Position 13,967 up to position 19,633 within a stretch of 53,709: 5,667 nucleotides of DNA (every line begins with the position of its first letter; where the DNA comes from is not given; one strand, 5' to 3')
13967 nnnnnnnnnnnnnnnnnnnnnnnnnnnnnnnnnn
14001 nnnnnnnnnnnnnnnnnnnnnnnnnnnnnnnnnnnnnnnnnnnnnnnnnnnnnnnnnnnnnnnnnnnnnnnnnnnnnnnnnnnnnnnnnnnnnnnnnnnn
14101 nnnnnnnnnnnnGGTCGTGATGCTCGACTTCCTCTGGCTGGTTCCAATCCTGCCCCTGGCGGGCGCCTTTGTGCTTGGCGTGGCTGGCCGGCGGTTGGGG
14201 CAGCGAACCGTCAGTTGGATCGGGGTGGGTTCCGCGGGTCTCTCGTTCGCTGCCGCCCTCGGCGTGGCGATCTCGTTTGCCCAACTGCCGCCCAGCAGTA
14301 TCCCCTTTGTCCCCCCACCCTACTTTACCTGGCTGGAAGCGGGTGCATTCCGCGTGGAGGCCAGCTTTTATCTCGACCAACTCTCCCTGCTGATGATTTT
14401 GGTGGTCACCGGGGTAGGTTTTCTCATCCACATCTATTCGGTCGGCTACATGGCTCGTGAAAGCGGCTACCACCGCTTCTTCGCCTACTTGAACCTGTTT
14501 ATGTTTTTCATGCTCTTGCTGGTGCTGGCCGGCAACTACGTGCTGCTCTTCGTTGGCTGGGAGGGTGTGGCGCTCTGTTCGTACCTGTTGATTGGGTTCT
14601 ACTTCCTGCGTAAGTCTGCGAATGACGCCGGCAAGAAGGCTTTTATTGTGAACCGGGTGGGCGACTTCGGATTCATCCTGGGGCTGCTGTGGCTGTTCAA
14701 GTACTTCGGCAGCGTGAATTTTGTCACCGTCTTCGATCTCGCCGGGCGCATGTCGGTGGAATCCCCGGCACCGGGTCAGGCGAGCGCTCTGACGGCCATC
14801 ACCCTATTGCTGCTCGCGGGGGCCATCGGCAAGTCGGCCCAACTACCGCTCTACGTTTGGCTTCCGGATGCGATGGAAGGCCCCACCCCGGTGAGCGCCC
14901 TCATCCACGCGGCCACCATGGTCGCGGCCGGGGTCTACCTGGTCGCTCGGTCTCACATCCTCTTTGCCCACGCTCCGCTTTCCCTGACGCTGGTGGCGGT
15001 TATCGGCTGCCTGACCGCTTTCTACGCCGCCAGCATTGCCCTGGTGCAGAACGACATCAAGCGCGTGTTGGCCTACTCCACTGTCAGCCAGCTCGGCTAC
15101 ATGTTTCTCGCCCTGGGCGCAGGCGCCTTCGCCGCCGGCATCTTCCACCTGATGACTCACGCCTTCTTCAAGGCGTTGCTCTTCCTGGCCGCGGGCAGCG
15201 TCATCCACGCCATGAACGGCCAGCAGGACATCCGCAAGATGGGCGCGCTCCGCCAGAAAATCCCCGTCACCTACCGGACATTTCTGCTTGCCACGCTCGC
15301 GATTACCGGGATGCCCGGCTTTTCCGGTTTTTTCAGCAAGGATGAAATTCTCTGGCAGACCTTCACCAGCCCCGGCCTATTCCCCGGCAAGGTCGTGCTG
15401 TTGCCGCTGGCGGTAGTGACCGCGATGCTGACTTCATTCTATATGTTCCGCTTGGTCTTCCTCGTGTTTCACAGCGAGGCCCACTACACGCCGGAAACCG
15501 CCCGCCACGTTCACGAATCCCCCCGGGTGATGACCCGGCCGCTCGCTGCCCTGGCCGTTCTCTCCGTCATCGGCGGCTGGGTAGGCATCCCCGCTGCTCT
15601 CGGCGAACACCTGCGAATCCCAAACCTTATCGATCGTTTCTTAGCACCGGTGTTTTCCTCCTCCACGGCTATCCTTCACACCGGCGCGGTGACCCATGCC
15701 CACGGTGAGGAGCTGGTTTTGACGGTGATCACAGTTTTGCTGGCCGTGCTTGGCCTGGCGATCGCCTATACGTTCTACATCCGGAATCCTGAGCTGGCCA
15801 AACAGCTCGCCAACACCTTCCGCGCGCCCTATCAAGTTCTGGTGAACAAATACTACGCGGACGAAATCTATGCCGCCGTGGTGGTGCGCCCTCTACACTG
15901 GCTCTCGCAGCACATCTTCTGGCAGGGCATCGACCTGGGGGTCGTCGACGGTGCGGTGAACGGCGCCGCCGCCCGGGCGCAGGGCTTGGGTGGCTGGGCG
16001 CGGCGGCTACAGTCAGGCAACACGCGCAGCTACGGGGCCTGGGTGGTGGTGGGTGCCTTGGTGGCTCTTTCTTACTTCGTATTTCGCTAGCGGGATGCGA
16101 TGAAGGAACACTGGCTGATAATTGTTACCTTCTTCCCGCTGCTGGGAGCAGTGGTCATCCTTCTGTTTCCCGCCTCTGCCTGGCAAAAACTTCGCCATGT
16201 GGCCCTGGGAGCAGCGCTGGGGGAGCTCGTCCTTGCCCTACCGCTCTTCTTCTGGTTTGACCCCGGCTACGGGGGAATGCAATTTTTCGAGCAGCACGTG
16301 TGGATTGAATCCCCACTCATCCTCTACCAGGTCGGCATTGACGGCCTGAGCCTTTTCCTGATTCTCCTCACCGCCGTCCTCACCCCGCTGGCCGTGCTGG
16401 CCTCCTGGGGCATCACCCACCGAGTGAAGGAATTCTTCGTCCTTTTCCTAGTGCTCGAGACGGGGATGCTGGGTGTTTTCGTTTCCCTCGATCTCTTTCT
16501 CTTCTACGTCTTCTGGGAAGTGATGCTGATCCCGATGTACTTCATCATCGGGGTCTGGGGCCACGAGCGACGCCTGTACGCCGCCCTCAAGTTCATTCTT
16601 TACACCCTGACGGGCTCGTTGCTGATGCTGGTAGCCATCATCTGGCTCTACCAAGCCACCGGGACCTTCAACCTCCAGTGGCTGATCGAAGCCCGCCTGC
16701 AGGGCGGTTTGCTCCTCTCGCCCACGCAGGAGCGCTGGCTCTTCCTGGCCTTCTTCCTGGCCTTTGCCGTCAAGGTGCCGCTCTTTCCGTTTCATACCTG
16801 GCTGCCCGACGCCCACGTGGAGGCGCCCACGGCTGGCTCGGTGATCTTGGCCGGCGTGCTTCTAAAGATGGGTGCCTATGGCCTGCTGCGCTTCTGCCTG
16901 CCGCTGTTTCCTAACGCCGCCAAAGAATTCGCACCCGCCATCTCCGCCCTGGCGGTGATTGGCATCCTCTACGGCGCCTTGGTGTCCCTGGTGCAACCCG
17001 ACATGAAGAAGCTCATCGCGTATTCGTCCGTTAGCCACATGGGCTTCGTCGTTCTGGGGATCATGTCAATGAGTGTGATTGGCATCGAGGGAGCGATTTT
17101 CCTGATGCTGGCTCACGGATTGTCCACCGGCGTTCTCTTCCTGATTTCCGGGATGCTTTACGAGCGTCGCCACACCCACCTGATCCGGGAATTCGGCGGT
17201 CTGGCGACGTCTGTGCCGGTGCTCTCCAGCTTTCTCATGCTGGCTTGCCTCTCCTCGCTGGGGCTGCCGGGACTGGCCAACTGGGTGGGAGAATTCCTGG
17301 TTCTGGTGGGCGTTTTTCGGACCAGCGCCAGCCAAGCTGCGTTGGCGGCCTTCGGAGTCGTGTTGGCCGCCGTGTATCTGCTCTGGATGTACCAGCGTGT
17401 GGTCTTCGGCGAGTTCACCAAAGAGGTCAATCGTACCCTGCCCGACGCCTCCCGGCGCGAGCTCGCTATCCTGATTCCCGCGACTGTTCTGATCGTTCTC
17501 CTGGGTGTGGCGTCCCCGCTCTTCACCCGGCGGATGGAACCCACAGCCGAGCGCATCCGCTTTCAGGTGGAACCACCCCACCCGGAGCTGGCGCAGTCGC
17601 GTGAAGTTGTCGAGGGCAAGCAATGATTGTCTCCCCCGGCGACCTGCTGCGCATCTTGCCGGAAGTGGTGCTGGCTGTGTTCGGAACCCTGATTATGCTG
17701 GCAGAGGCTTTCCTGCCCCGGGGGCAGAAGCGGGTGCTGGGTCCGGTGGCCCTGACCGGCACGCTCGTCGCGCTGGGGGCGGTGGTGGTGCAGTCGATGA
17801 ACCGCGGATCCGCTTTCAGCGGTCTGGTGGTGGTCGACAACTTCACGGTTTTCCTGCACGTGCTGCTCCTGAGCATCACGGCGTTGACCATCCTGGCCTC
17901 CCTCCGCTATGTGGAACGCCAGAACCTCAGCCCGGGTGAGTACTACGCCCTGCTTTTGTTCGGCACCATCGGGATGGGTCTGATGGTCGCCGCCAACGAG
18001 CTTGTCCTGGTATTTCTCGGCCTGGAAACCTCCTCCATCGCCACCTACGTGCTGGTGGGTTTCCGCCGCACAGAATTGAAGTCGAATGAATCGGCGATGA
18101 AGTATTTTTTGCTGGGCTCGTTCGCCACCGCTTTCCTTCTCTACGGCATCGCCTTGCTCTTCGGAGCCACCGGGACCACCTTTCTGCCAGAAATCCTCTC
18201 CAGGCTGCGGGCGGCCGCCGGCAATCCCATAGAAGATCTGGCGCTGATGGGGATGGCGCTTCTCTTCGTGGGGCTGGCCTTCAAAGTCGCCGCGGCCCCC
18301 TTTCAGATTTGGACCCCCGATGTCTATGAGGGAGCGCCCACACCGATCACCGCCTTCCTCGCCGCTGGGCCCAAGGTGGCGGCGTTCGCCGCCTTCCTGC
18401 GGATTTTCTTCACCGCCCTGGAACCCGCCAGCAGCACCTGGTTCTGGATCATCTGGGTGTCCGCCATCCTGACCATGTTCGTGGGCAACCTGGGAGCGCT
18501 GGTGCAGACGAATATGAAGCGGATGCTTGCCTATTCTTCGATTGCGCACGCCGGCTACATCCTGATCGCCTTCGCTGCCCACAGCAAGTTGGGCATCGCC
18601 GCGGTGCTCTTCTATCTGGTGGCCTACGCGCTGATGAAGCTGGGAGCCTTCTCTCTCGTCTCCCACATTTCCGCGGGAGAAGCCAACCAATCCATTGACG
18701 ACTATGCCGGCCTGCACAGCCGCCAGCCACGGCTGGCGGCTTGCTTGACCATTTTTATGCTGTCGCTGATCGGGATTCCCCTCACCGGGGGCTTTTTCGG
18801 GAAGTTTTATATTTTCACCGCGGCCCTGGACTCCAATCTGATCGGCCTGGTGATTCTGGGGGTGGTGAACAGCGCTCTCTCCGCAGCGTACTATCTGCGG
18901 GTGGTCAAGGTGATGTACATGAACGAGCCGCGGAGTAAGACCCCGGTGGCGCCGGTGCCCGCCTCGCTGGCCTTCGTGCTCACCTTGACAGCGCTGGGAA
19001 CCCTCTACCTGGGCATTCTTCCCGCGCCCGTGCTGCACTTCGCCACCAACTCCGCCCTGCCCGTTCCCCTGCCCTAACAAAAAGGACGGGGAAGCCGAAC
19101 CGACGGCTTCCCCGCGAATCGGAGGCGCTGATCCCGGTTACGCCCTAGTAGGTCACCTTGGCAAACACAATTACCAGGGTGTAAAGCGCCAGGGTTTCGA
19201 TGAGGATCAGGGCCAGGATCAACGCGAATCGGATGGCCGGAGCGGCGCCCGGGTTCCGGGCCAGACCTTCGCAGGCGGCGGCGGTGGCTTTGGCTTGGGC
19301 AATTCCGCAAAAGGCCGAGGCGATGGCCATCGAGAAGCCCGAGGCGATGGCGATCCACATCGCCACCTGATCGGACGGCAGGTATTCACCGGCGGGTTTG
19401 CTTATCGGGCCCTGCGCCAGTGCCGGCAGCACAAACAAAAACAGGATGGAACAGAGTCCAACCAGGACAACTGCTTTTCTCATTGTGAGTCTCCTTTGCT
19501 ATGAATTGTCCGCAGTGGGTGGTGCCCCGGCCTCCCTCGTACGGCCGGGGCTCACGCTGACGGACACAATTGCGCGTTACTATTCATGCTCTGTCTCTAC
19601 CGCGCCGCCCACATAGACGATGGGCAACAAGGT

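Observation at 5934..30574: Two paralogous NDH-1 (nuo) operons, and both precisely lack nuoB and nuoI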

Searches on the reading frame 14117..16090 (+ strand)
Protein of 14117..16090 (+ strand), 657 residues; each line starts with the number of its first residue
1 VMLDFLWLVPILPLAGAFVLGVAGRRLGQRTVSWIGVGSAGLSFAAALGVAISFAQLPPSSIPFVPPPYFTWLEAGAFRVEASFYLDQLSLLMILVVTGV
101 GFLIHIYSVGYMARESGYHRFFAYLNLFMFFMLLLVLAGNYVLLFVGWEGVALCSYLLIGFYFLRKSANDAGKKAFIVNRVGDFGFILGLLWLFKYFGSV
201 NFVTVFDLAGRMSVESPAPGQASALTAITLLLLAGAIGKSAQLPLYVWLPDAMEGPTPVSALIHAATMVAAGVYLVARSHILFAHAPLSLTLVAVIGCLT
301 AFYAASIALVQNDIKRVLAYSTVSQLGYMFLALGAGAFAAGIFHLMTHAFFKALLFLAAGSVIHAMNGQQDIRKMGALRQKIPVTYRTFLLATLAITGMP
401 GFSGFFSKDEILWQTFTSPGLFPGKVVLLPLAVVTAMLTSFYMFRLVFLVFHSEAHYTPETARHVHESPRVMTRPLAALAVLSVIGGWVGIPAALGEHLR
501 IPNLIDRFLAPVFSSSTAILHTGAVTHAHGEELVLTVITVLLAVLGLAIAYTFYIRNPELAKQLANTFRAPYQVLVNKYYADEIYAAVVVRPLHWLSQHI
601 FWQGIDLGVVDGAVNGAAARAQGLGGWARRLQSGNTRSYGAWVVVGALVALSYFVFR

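Call 3: search_protein_families(library=pfam, proteins=[window:14117-16090:+])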
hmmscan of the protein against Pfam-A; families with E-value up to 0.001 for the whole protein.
window:14117-16090:+ (657 aa): 3 families
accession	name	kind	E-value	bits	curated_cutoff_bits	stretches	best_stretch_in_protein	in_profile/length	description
PF00361.26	Proton_antipo_M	-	2.3e-81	273.7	21.5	1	138-418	1-278/294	NADH:quinone oxidoreductase/Mrp antiporter, TM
PF00662.26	Proton_antipo_N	-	2.3e-22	79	24.5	1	72-122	1-51/51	NADH-Ubiquinone oxidoreductase (complex I), chain 5 N-terminus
PF01010.25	Proton_antipo_C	-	5.5e-06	26.6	26.8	1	458-569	86-194/243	NADH-dehyrogenase subunit F, TMs, (complex I) C-terminus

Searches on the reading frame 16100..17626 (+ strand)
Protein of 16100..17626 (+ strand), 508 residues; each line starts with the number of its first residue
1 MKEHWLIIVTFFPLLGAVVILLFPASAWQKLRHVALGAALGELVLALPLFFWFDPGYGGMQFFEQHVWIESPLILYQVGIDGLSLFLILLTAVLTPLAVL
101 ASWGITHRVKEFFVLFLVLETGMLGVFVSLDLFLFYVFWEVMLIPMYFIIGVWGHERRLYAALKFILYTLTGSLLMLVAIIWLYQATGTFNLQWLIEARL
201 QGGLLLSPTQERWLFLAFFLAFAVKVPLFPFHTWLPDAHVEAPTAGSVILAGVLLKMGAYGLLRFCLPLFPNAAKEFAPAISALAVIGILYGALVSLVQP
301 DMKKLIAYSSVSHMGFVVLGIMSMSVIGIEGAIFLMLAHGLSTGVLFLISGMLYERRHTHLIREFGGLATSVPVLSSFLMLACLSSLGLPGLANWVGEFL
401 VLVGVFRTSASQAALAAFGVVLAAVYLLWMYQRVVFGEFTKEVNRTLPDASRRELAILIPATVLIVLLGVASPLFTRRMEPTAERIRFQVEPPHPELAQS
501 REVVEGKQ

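Call 3: search_protein_families(library=pfam, proteins=[window:16100-17626:+])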
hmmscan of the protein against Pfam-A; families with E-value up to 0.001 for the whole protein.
window:16100-17626:+ (508 aa): 2 families
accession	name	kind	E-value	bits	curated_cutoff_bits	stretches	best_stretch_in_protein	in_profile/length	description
PF00361.26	Proton_antipo_M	-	6.4e-85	285.3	21.5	1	129-421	1-292/294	NADH:quinone oxidoreductase/Mrp antiporter, TM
PF01059.23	Oxidored_q5_N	-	3.7e-05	24.2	22.7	1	63-119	42-102/110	NADH-ubiquinone oxidoreductase chain 4, amino terminus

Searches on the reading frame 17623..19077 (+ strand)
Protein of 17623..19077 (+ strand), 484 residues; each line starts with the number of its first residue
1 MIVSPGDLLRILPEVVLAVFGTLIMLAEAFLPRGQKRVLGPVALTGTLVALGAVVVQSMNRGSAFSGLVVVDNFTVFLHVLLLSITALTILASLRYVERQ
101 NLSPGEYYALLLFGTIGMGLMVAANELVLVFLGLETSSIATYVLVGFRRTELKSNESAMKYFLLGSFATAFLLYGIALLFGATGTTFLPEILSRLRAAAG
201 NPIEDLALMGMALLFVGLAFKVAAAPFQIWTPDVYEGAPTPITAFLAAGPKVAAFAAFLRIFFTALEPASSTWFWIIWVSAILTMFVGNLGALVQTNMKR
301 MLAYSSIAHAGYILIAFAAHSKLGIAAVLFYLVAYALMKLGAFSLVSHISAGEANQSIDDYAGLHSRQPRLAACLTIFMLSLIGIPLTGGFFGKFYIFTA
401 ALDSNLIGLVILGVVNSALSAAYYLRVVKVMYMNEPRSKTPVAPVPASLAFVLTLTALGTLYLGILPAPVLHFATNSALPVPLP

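Call 4: search_protein_families(library=pfam, proteins=[window:17623-19077:+])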
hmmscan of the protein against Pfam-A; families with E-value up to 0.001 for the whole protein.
window:17623-19077:+ (484 aa): 1 family
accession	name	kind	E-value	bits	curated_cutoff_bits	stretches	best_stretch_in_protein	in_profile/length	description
PF00361.26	Proton_antipo_M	-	7.5e-80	268.7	21.5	1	124-420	1-294/294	NADH:quinone oxidoreductase/Mrp antiporter, TM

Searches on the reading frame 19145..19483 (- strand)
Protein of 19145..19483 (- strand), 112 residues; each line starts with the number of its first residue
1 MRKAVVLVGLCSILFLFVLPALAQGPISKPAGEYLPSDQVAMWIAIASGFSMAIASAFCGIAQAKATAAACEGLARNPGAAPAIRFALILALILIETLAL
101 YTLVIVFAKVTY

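Call 70: search_protein_families(library=pfam, proteins=[window:19145-19483:-], max_evalue=0.001)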
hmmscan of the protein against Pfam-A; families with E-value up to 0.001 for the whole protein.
window:19145-19483:- (112 aa): 1 family
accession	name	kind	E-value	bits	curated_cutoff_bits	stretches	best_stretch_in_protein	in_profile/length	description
PF00137.26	ATP-synt_C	-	9.2e-12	45.5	24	1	46-107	1-58/60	ATP synthase subunit C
